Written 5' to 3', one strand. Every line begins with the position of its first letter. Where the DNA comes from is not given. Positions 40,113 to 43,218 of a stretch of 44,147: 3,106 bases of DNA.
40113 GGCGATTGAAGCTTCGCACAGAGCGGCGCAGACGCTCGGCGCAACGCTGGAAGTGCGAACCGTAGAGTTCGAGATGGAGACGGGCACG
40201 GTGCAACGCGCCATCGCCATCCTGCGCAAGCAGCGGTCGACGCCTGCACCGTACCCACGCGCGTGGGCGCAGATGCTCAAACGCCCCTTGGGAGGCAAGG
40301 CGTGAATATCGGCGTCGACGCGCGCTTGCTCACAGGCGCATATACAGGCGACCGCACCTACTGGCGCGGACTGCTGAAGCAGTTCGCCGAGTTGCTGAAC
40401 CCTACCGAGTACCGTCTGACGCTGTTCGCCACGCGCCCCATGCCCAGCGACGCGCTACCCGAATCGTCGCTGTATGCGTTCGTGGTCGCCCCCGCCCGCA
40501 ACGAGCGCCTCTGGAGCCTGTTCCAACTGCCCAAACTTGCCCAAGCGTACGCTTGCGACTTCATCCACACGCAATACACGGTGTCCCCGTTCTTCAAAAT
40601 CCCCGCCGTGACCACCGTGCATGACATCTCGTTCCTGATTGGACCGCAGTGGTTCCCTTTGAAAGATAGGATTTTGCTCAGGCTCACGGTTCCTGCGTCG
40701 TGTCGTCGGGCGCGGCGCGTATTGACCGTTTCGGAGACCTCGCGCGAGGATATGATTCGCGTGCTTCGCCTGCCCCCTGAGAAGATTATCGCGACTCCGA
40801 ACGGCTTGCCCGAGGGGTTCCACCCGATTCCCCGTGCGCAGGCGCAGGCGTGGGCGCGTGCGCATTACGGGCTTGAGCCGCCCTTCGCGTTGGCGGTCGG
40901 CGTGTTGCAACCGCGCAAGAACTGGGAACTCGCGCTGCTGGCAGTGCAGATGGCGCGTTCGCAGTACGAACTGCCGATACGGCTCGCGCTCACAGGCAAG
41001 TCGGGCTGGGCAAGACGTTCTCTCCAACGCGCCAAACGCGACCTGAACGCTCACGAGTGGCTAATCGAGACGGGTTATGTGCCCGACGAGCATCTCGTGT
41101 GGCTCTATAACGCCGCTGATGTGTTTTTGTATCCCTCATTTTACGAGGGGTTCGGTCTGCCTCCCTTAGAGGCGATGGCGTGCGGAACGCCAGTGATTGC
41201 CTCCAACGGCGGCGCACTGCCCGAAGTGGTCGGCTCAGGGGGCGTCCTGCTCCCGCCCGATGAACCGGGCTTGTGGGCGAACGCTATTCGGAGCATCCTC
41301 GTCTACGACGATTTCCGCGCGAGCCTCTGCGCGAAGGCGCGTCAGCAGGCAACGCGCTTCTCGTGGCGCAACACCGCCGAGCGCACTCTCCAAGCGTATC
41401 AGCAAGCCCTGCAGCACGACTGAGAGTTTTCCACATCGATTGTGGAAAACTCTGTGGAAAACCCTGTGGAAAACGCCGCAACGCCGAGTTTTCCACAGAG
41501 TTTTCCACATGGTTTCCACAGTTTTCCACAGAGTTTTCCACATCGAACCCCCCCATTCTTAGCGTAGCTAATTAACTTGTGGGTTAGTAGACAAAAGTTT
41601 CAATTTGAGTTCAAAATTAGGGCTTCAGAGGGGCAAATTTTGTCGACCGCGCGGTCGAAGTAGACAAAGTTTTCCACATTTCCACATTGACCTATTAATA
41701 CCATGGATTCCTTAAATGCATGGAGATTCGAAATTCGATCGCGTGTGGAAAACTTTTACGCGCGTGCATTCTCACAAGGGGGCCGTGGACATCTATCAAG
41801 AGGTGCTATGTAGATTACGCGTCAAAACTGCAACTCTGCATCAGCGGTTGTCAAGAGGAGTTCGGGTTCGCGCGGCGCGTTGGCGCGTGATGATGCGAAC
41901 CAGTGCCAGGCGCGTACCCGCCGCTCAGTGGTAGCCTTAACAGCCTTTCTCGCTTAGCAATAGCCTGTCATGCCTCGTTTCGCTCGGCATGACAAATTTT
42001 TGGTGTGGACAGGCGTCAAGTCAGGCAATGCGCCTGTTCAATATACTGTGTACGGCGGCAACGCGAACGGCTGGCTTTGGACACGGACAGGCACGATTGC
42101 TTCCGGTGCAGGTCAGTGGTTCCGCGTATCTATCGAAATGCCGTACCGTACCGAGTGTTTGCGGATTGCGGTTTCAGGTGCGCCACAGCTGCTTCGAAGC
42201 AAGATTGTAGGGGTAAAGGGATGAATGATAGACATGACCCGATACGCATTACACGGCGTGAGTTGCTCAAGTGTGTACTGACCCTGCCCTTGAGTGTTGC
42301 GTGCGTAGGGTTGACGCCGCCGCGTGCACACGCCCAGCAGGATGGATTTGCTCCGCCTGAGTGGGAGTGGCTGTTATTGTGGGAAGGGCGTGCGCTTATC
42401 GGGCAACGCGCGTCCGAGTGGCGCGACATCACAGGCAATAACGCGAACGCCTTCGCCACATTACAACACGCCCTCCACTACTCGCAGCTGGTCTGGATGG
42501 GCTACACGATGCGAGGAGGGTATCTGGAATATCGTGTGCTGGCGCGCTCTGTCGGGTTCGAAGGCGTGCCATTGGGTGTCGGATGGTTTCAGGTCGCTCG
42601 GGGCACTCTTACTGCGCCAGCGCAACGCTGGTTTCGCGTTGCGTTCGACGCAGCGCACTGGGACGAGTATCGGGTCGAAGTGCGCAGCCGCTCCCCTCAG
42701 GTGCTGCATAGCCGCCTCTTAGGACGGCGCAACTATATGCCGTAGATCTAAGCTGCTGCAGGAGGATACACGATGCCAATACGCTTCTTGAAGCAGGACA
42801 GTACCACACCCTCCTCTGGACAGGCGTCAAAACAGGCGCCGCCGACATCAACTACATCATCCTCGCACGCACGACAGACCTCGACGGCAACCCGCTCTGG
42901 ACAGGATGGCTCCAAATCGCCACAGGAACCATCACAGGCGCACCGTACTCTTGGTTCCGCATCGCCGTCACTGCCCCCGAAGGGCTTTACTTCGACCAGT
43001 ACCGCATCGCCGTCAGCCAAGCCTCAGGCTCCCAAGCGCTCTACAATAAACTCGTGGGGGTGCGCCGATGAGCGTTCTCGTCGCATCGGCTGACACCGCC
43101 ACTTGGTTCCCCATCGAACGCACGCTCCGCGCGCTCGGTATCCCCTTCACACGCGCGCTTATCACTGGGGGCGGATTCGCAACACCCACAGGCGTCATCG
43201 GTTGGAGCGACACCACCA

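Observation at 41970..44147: Origin-adjacent operon of three tandem paralogous small proteins of an unrecognised domain, plus a large unknown ORF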

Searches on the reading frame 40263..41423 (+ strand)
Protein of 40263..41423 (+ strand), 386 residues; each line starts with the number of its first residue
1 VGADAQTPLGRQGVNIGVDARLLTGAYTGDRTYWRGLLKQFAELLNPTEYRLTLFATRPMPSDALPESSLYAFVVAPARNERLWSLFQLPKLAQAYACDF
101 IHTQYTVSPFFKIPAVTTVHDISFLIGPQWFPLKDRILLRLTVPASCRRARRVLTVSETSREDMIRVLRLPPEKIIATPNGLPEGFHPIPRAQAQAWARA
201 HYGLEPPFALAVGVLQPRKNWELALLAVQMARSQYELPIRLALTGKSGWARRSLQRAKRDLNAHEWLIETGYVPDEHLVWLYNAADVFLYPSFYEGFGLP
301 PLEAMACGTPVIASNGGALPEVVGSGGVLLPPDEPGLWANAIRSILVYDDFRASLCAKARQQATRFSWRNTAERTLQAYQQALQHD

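Call 18: search_protein_families(library=pfam, proteins=[window:40263-41423:+], max_evalue=0.00001)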
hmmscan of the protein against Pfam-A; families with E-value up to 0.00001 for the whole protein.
window:40263-41423:+ (386 aa): 5 families
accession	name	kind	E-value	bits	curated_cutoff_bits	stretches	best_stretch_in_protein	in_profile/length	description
PF00534.26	Glycos_transf_1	-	5.4e-29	101.4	26.4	1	205-361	14-171/172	Glycosyl transferases group 1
PF13692.12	Glyco_trans_1_4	-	8.9e-27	94.5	27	1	209-346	4-140/142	Glycosyl transferases group 1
PF13439.12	Glyco_transf_4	-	3.2e-15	57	28.5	1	41-182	11-166/170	Glycosyltransferase Family 4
PF20706.3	GT4-conflict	-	1.6e-12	47.5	26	1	148-347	145-356/385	Family 4 Glycosyltransferase in conflict systems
PF13579.12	Glyco_trans_4_4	-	1.3e-08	35.8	29.7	1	42-181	11-158/158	Glycosyl transferase 4-like domain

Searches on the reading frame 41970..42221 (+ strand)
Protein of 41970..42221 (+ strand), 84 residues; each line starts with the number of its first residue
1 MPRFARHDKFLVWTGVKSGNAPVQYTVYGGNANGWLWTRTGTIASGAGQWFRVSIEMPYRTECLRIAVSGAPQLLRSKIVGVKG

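Call 6: search_protein_families(library=pfam, proteins=[window:41970-42221:+], max_evalue=1)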
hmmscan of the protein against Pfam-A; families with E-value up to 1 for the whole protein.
seq(84 aa): 0 families

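Call 7: search_protein_families(library=phrogs, proteins=[window:41970-42221:+], max_evalue=1)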
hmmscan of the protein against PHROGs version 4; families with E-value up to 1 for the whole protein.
seq(84 aa): 0 families

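Call 8: search_protein_families(library=ncbifam, proteins=[window:41970-42221:+], max_evalue=1)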
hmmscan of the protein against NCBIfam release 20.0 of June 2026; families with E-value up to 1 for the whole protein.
seq(84 aa): 0 families
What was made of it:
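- On Tat (twin-arginine) substrates: The Pfam and NCBIfam searches of P2 returned no family at all (calls 6, 8), so this rests on the motif alone.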

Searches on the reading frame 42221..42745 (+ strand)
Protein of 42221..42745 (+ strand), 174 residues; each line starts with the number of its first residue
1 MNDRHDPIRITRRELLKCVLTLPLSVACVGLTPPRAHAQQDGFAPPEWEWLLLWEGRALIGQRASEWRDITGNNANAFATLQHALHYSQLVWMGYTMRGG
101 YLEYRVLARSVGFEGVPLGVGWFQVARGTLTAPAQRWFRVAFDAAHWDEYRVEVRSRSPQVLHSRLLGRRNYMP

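Call 6: search_protein_families(library=pfam, proteins=[window:42221-42742:+], max_evalue=1)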
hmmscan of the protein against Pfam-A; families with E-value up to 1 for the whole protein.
seq(174 aa): 0 families

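Call 7: search_protein_families(library=phrogs, proteins=[window:42221-42742:+], max_evalue=1)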
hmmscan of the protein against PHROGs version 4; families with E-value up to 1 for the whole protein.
seq(174 aa): 0 families

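Call 8: search_protein_families(library=ncbifam, proteins=[window:42221-42742:+], max_evalue=1)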
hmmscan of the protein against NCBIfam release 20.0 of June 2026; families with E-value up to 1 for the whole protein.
seq(174 aa): 0 families

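Call 9: find_encoding_contigs(protein=window:42221-42745:+, flank=10000, max_places=6)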
Protein window:42221-42745:+ (174 aa): 1 contig read that carries it; 1 place shown.
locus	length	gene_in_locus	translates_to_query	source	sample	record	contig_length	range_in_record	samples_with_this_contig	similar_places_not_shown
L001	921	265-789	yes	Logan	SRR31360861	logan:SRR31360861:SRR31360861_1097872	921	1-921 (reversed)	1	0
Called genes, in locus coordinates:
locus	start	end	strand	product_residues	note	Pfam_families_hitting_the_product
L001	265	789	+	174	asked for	-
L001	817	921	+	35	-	?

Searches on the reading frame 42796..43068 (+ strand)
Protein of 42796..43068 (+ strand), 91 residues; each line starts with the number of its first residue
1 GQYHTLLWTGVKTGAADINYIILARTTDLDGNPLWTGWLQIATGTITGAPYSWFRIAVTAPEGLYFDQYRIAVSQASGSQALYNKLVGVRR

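Call 21: search_solved_structures(query=A1, max_evalue=10)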
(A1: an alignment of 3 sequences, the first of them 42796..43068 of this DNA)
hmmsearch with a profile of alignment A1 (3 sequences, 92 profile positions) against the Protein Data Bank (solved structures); distinct sequences matched with E-value up to 10: 5.
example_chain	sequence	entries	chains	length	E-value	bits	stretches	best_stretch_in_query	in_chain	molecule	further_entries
9pim_CJ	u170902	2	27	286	0.21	15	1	27-71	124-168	Flagellin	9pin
7wdt_A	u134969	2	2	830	0.5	13.8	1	27-79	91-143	Beta-N-acetylhexosaminidase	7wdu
6z14_JJJ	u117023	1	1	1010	1.2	12.6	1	27-79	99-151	Beta-N-acetylhexosaminidase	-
6yxz_JJJ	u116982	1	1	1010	1.2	12.5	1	27-79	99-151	Beta-N-acetylhexosaminidase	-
10pl_Ba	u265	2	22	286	1.3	12.5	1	27-83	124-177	Flagellin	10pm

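Call 22: search_protein_representatives(alignment_id=A1)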
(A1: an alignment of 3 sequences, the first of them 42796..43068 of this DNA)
Query: 3 sequences, 92 profile positions. Proteins with E-value up to 0.001 (for the whole library): 50; up to 1e-10: 23; up to 1e-30: 3. The best 50 are listed.
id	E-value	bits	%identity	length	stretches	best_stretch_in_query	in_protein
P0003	1.7e-50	185.2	-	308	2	3-91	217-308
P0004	1.9e-49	181.9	-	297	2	4-90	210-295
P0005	8.7e-46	170.1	-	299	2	4-91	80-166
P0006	1.7e-29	117.9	-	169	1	3-90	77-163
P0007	5.8e-29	116.2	-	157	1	4-91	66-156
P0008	1.2e-26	108.8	-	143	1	6-92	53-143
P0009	2.4e-24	101.4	-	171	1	7-91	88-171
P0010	2.3e-21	91.9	-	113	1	5-90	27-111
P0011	6.3e-21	90.4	-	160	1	4-92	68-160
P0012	5.1e-20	87.5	-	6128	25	15-56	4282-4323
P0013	5.8e-19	84.1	-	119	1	7-90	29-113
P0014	1.2e-17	80.0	-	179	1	4-92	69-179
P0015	2.4e-17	78.9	-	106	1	4-91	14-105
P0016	1.2e-16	76.7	-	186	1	3-91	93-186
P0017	1.3e-16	76.6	-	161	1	4-91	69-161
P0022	1.3e-12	63.8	-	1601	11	22-56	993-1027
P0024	2.0e-11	60.0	-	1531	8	39-68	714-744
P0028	8.3e-08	48.4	-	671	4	19-65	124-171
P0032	3.4e-06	43.2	-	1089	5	46-79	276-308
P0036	2.3e-05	40.6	-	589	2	21-78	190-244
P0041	8.3e-05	38.8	-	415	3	17-81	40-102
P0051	7.4e-04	35.7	-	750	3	28-89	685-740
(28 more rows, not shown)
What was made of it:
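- An exhaustive profile search with the truncated domain found 50 hits (call 22).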

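Call 25: find_encoding_contigs(protein=P0014, flank=10000)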
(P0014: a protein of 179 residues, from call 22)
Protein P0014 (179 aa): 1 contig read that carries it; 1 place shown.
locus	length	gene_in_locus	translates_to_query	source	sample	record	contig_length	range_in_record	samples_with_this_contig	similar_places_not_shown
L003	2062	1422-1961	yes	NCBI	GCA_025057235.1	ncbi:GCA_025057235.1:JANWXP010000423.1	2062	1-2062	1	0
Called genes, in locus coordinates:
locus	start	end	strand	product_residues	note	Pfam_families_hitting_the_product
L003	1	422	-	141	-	PF00521:DNA_topoisoIV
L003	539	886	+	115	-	-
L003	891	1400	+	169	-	-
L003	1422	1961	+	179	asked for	-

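Call 26: find_encoding_contigs(protein=P0006, flank=10000)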
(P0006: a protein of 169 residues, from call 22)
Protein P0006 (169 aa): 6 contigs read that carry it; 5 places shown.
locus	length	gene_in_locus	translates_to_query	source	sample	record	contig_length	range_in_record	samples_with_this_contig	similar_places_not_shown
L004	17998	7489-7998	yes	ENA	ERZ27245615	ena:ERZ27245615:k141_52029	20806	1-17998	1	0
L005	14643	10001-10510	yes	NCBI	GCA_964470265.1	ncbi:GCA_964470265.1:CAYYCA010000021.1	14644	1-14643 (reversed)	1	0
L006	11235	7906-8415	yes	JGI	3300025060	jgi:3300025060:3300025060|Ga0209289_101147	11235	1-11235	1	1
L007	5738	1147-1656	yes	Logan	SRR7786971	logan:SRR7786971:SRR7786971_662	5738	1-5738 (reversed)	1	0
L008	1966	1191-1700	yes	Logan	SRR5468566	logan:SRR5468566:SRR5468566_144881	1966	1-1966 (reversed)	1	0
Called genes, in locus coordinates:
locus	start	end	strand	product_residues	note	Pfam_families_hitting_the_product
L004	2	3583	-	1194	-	?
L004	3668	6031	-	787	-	PF07690:MFS_1, PF02985:HEAT (faint), PF13646:HEAT_2, PF03130:HEAT_PBS, PF13646:HEAT_2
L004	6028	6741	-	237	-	-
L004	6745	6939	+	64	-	-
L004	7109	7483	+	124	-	-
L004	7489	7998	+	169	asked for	-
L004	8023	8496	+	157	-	-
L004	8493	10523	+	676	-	-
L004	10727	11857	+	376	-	PF01098:FTSW_RODA_SPOVE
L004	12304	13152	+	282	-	-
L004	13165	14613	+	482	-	-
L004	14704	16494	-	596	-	-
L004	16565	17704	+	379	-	PF02638:GHL10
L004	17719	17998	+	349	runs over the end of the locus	PF00144:Beta-lactamase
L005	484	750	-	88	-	-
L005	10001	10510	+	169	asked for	-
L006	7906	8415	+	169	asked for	-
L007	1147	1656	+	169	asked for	-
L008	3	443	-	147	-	?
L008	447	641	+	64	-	-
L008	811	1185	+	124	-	-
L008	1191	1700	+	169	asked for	-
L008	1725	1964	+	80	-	?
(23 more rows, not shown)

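Call 29: predict_structure(alignment_id=A1)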
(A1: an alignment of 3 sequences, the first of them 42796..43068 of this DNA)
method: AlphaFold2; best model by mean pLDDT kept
length: 91 residues; sequences in the alignment: 3
mean_pLDDT: 79.1   pTM: 0.67
mean pLDDT of the five models: 79.1, 73.2, 73.1, 71.5, 69.1
residues with pLDDT >= 90: 4; 70-90: 71; 50-70: 16; < 50: 0
segments of 3 or more residues with pLDDT < 50: none
pLDDT, mean of each block of 10 residues (from residue 1): 71 84 87 84 87 83 77 72 68 56
secondary structure, 60 per line:
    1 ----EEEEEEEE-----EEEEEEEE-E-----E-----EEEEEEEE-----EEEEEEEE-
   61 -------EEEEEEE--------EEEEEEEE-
elements in order: E5-12 E18-25 E39-46 E52-59 E68-74 E83-90
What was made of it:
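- On Carbohydrate-binding modules / galactose-binding-like domains: The model of the truncated window P3 has six strands and pLDDT 79 (call 29).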

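Call 34: fold_search(model_id=the predicted structure, library=pdb)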
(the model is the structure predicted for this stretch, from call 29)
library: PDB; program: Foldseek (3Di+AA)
matches with E <= 10: 976; with E <= 0.001: 0
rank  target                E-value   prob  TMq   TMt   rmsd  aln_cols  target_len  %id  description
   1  3o0l_B                1.0e-01  0.98  0.52  0.45   4.4        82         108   11  Crystal structure of a Pfam DUF1425 family member (Shew_1734) from Shewanella sp. pv-4 at 1.81 a resolution (released 2010-08-04)
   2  9occ_E                1.2e-01  0.98  0.55  0.09   7.6        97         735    9  Sf11 bacteriophage tail (released 2025-11-12)
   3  2zez_A                1.2e-01  0.90  0.42  0.31   6.7        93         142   13  Family 16 Carbohydrate Binding Module-2 (released 2008-03-25)
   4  3o0l_A                1.4e-01  0.98  0.51  0.43   4.4        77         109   12  Crystal structure of a Pfam DUF1425 family member (Shew_1734) from Shewanella sp. pv-4 at 1.81 a resolution (released 2010-08-04)
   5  3oea_A                1.4e-01  0.82  0.38  0.29   6.7        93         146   12  Crystal structure of the Q121E mutants of C.polysaccharolyticus CBM16-1 bound to cellopentaose (released 2010-08-25)
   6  2zew_B                1.4e-01  0.77  0.37  0.28   6.8        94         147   13  Family 16 Cabohydrate Binding Domain Module 1 (released 2008-03-04)
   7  3oeb_A                1.9e-01  0.60  0.34  0.26   7.2        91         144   10  Crystal structure of the Q121E mutant of C.polysaccharolyticus CBM16-1 bound to mannopentaose (released 2010-08-25)
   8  1h6y_A                2.0e-01  0.96  0.53  0.35   5.2        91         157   13  The role of conserved amino acids in the cleft of the C-terminal family 22 carbohydrate binding module of Clostridium  (released 2002-06-27)
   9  2zex_B                2.0e-01  0.75  0.39  0.29   6.8        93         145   12  Family 16 carbohydrate binding module (released 2008-03-04)
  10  8zuh_A                2.4e-01  0.92  0.50  0.23   5.1        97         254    9  Crystal structure of bovine Fbs2/Skp1/Man3GlcNAc2 complex (released 2024-09-04)
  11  2zex_A                2.5e-01  0.63  0.37  0.28   6.8        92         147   12  Family 16 carbohydrate binding module (released 2008-03-04)
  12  2zez_C                2.7e-01  0.77  0.42  0.31   6.6        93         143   13  Family 16 Carbohydrate Binding Module-2 (released 2008-03-25)
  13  2zey_A                3.3e-01  0.51  0.33  0.25   6.9        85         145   10  Family 16 carbohydrate binding module (released 2008-03-04)
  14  2zez_B                3.5e-01  0.80  0.46  0.34   6.1        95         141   15  Family 16 Carbohydrate Binding Module-2 (released 2008-03-25)
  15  2e31_A                3.5e-01  0.75  0.45  0.22   5.3        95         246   12  Structural basis for selection of glycosylated substrate by SCFFbs1 ubiquitin ligase (released 2007-03-20)
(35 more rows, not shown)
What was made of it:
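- Closest known: Galactose-binding-domain-like / CBM jelly rolls. Same: The weak Foldseek hits are mostly to carbohydrate-binding modules (call 34).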

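Call 71: search_protein_families(library=pfam, proteins=[P0022, P0028, P0036, P0041, P0024, P0032, P0051], max_evalue=0.001)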
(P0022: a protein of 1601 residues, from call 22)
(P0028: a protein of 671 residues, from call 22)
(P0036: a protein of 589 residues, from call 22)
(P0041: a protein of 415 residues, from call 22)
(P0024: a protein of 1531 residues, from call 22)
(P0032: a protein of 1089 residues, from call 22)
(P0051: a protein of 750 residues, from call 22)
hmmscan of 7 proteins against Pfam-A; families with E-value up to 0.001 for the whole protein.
P0022 (1601 aa): 2 families
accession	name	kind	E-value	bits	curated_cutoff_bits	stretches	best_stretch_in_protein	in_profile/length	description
PF08530.16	PepX_C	-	6.9e-13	49.4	22.5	0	676-833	49-177/217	X-Pro dipeptidyl-peptidase C-terminal non-catalytic domain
PF15418.12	DUF4625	-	2.1e-07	31.7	27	0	1161-1208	3-50/131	Domain of unknown function (DUF4625)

P0028 (671 aa): 5 families
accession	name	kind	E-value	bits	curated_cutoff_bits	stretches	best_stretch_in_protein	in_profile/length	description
PF17963.7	Big_9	-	2.8e-141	461.2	23.6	5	109-197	1-89/89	Bacterial Ig domain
PF17892.7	Cadherin_5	-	2.5e-124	406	26.5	5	201-292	1-98/98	Cadherin-like domain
PF17803.7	Cadherin_4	-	1.6e-103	339.7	25.1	5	192-259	1-71/71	Bacterial cadherin-like domain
PF13403.11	Hint_2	-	1.4e-56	191.4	28.4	1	478-624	1-147/147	Hint domain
PF19076.6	CshA_repeat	-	1.2e-10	42.4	27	0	228-291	44-103/103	Surface adhesin CshA repetitive domain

P0036 (589 aa): 6 families
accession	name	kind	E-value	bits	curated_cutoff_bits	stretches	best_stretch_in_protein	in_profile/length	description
PF24507.1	Ig_CFAP65_4th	-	5e-12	46.5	27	0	297-329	23-55/76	CFAP65, fourth Ig-like domain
PF00754.31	F5_F8_type_C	-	1e-08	35.8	28.2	0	103-253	2-126/127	F5/8 type C domain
PF22544.2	HYDIN_VesB_CFA65-like_Ig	-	7.7e-07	29.7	25.5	0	293-341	43-88/100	HYDIN/CFA65/VesB-like, Ig-like domain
PF22065.2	Cep192_D7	-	6.4e-05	23.3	27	0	340-405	32-97/125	Cep192 domain 7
PF25454.1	zf-C3HC4_IRF-2BP1_2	-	0.00012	22.7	26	0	190-206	43-58/72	IRF-2BP1/2 C3HC4 zinc finger domain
PF22633.2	F5_F8_type_C_2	-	0.00038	21.5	27.8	0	135-239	12-91/91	NedA-like, galactose-binding domain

P0041 (415 aa): 2 families
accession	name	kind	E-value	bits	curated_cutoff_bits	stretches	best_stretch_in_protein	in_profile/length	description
PF19078.6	Big_12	-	7.3e-13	49.1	27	2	219-327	1-93/102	Bacterial Ig-like domain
PF08530.16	PepX_C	-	2.9e-05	24.5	22.5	0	188-268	36-102/217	X-Pro dipeptidyl-peptidase C-terminal non-catalytic domain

P0024 (1531 aa): 4 families
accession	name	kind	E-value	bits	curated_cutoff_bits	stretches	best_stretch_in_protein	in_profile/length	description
PF04151.21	PPC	-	3.1e-96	316.7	25.9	11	730-793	1-69/70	Bacterial pre-peptidase C-terminal domain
PF01835.25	MG2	-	8.9e-16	58.5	32.8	0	535-564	56-84/96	MG2 domain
PF21124.2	VinK_C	-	2.8e-05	24.9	27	0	155-172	44-61/62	VinK acyltransferase small domain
PF19947.4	DUF6409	-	0.00016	22.2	27.2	0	77-101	70-94/122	Family of unknown function (DUF6409)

P0032 (1089 aa): 8 families
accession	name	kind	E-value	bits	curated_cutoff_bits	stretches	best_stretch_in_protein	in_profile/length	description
PF04151.21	PPC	-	8.8e-33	113.4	25.9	3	787-863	1-70/70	Bacterial pre-peptidase C-terminal domain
PF00353.25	HemolysinCabind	-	4.9e-24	84.3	23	4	928-958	1-31/36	RTX calcium-binding nonapeptide repeat (4 copies)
PF23623.1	GBD_IRG7_N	-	2.1e-08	34.6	27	0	584-625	42-81/95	IRG7 N-terminal galactose binding domain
PF08884.16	Flagellin_D3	-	2.8e-07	31.3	24.2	0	99-155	37-75/91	Flagellin D3 domain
PF18962.6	Por_Secre_tail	-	7.6e-05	23.4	27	0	584-626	26-66/75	Secretion system C-terminal sorting domain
PF10365.15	DUF2436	-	9.5e-05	22.7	25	0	170-192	140-162/164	Domain of unknown function (DUF2436)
PF00630.25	Filamin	-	0.00025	22.3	26.9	0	596-626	54-84/93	Filamin/ABP280 repeat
PF23616.1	Ig_GEX2_N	-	0.00068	20.2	27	0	592-625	59-92/105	GEX2 N-terminal Ig-like domain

P0051 (750 aa): 5 families
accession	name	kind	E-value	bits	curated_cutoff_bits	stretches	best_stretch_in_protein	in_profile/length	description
PF00754.31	F5_F8_type_C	-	4.6e-26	91.9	28.2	3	442-577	2-122/127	F5/8 type C domain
PF22633.2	F5_F8_type_C_2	-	1.1e-17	64.8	27.8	3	457-567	2-91/91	NedA-like, galactose-binding domain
PF17957.7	Big_7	-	2.2e-12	47.9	24.1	2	326-402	1-70/70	Bacterial Ig domain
PF13468.12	Glyoxalase_3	-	4.4e-05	24.1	25.1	0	151-198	66-115/176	Glyoxalase-like domain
PF19077.6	Big_13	-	0.00029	21.7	27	0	110-150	57-98/102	Bacterial Ig-like domain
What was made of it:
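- Tried and rejected: The giant repetitive proteins hit by the domain profile (call 22) are assorted Ig-like, PPC and discoidin repeat proteins (call 71).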
